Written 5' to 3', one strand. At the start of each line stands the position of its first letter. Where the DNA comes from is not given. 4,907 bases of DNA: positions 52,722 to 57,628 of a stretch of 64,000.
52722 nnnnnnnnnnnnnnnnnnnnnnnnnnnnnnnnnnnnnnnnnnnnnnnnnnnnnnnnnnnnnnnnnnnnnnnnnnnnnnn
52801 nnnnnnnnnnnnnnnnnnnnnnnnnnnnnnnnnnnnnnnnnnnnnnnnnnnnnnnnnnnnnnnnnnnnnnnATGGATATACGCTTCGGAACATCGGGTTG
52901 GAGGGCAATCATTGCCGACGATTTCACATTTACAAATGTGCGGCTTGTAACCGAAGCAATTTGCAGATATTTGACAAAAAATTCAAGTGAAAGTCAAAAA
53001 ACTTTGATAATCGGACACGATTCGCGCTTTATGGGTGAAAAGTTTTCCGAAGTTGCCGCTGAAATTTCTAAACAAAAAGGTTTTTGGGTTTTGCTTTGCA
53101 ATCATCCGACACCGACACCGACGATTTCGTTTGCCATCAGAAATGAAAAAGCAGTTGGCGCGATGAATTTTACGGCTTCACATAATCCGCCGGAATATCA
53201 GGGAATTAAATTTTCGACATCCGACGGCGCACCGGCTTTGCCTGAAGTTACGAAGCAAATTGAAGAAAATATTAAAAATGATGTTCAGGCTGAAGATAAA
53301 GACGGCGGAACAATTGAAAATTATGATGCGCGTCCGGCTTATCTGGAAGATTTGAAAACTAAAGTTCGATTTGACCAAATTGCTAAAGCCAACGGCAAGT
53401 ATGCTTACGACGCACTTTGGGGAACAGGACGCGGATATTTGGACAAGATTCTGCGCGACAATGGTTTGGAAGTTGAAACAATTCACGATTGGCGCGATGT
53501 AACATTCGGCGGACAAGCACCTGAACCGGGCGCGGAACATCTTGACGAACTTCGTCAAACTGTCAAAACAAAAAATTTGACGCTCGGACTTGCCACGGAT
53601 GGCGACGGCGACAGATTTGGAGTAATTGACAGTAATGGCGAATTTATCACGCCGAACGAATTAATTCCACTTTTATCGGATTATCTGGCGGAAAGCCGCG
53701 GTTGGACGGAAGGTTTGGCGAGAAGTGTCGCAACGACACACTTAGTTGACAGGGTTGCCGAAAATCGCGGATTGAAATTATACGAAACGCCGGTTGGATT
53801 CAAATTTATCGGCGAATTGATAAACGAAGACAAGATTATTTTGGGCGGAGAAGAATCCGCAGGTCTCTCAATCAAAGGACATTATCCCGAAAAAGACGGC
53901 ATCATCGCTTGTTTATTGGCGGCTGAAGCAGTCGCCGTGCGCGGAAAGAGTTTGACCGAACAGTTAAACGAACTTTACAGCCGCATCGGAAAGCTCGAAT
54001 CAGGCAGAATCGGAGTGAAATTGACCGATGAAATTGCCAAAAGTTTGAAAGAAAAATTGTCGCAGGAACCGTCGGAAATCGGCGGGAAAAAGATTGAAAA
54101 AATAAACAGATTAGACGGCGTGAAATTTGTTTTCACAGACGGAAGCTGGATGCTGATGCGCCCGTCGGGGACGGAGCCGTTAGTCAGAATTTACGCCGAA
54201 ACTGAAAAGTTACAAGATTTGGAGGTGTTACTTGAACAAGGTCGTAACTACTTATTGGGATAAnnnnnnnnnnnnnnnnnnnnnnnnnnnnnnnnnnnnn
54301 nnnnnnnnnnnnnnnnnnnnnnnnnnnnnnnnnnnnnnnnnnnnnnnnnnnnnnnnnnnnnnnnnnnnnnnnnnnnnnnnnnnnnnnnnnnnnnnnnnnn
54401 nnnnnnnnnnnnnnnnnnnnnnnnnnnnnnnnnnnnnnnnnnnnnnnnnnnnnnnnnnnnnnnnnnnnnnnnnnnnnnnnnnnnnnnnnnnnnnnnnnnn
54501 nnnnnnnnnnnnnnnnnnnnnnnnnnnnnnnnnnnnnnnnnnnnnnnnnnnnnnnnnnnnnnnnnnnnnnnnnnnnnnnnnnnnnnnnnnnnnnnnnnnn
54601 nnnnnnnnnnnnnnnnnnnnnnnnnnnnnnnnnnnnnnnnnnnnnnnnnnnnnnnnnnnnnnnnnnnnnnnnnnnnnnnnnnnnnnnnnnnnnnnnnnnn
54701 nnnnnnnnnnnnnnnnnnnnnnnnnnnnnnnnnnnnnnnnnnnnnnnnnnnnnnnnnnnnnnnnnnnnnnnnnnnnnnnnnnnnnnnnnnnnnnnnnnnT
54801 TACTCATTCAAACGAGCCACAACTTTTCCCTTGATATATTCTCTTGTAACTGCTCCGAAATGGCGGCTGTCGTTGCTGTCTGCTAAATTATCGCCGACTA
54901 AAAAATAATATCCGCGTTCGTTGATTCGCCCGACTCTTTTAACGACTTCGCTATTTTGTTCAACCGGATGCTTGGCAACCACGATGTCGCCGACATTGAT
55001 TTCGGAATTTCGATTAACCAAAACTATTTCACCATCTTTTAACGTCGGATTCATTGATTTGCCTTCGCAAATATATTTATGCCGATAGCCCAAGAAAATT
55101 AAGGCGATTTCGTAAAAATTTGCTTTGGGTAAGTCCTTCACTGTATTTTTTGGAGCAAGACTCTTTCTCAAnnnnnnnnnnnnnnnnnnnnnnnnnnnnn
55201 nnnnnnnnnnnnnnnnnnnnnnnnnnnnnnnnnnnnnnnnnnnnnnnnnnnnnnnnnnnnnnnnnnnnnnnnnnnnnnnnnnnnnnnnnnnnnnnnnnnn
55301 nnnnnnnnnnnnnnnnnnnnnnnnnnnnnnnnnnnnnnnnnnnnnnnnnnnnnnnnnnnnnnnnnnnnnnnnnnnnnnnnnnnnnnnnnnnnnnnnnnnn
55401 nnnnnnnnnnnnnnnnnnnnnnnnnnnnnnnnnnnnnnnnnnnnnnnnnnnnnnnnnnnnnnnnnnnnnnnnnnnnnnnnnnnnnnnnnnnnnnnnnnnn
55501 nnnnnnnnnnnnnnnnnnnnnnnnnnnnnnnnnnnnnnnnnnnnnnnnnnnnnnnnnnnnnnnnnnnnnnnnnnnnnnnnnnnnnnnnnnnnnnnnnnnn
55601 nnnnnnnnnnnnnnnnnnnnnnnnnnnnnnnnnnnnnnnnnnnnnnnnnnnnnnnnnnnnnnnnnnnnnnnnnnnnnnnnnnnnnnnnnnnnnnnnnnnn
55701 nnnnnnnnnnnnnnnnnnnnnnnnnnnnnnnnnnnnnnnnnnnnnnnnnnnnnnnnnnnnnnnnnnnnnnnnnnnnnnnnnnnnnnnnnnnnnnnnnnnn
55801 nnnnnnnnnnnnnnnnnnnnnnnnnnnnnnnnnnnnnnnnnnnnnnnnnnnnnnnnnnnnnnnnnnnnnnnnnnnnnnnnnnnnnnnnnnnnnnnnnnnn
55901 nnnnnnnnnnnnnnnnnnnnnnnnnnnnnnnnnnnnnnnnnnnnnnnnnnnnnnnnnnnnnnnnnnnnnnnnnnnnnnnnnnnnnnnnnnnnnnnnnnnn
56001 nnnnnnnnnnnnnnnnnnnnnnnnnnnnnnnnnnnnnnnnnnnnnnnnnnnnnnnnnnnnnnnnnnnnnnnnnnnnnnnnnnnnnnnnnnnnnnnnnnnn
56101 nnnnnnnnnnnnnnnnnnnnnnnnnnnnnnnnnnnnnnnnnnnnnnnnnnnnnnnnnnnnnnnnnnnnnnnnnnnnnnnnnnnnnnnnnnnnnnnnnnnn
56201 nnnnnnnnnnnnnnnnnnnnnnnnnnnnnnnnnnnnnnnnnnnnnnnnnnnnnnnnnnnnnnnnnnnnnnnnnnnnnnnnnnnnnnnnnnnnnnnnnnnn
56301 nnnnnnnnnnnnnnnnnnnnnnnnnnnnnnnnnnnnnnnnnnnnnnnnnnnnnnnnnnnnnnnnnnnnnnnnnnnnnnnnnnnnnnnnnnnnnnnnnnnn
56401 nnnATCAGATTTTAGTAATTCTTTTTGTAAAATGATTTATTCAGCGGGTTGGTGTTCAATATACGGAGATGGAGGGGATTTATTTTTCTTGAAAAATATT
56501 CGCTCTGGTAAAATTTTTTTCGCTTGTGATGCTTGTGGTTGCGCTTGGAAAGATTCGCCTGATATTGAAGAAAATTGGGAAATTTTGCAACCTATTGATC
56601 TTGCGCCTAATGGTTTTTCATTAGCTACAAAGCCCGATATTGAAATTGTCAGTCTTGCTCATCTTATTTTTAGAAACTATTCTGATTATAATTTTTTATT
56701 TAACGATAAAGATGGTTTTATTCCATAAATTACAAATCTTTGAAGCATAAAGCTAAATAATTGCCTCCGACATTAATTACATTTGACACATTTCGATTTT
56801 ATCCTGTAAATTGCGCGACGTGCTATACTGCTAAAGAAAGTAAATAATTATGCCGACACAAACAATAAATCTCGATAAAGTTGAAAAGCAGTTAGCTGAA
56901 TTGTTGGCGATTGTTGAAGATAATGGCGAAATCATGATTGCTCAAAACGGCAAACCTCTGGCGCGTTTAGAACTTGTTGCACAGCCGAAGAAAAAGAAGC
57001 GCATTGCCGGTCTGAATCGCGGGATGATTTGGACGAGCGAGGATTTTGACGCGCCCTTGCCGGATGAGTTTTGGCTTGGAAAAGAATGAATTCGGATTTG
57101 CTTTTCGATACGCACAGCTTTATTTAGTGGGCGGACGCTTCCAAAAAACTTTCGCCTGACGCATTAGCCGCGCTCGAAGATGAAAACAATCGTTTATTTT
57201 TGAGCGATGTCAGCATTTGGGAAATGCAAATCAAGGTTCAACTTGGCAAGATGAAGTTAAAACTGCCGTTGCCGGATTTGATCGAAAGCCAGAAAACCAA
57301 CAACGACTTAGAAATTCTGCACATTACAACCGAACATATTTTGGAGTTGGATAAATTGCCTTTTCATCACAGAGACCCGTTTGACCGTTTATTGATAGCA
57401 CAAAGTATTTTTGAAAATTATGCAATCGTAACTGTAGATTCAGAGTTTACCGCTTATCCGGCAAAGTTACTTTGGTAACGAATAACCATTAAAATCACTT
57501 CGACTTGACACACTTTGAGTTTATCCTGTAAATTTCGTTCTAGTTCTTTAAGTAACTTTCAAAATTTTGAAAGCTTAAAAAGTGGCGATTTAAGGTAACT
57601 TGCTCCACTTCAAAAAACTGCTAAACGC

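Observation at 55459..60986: Protein-thiocarboxylate Cys/Met biosynthesis cluster in which the sulfur carrier is fused to its own E1-rhodanese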

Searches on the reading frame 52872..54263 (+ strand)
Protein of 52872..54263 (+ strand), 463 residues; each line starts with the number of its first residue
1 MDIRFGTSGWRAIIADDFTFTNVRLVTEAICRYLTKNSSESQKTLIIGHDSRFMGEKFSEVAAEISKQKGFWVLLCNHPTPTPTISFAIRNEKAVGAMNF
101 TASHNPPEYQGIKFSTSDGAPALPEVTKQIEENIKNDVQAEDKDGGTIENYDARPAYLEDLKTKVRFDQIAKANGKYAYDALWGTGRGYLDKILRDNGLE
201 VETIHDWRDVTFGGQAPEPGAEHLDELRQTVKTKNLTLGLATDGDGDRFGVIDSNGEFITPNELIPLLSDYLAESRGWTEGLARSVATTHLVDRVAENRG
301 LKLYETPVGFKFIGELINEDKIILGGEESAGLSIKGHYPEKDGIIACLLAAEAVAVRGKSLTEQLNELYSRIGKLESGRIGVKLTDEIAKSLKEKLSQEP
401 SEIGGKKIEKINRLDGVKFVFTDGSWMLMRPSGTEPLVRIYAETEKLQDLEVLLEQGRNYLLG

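Call 42: search_protein_families(library=pfam, proteins=[window:52872-54263:+], max_evalue=0.0001)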
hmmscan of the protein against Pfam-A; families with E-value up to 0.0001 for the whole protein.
window:52872-54263:+ (463 aa): 4 families
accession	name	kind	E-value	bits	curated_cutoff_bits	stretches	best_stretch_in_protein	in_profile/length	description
PF02878.22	PGM_PMM_I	-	3.4e-36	124.4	22.5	1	4-138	3-135/138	Phosphoglucomutase/phosphomannomutase, alpha/beta/alpha domain I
PF02880.22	PGM_PMM_III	-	1.2e-28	100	20.7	1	261-371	2-114/115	Phosphoglucomutase/phosphomannomutase, alpha/beta/alpha domain III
PF02879.22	PGM_PMM_II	-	3.4e-23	82.6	29.3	1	156-256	2-103/103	Phosphoglucomutase/phosphomannomutase, alpha/beta/alpha domain II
PF00408.26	PGM_PMM_IV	-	9.8e-10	38.8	23.1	1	405-446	12-54/68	Phosphoglucomutase/phosphomannomutase, C-terminal domain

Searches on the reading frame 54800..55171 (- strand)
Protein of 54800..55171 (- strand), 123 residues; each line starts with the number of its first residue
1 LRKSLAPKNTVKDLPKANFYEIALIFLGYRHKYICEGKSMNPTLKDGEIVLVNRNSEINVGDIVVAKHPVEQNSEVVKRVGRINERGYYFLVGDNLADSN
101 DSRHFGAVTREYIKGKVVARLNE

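Call 42: search_protein_families(library=pfam, proteins=[window:54800-55171:-], max_evalue=0.0001)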
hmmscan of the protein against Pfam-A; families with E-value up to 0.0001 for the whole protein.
window:54800-55171:- (123 aa): 2 families
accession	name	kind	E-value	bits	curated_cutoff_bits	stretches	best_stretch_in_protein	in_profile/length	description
PF10502.14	Peptidase_S26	-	3.3e-21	76.4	22.9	2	25-80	18-77/168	Signal peptidase, peptidase S26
PF00717.28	Peptidase_S24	-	3.2e-10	40.2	23.3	1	36-97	41-97/116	Peptidase S24-like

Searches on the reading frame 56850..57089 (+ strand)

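Call 3: search_protein_families(library=pfam, proteins=[window:56850-57089:+], max_evalue=0.01)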
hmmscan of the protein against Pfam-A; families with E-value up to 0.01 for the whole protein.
window:56850-57089:+ (79 aa): 2 families
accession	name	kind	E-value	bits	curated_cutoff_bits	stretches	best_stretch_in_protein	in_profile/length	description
PF02604.26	PhdYeFM_antitox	-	2.5e-05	24.4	29.8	1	4-40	2-39/74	Antitoxin Phd_YefM, type II toxin-antitoxin system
PF10047.15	DUF2281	-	0.00077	20.4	26.5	1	46-71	34-59/64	Protein of unknown function (DUF2281)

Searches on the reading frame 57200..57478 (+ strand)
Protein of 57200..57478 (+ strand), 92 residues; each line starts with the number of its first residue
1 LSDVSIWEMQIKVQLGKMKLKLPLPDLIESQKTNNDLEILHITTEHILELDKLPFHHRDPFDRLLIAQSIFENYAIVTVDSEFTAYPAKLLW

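Call 3: search_protein_families(library=pfam, proteins=[window:57200-57478:+], max_evalue=0.01)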
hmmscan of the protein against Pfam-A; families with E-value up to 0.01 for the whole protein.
window:57200-57478:+ (92 aa): 1 family
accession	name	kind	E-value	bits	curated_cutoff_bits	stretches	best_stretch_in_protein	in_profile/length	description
PF01850.27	PIN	-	1.1e-07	32.9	23.6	1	1-87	33-118/120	PIN domain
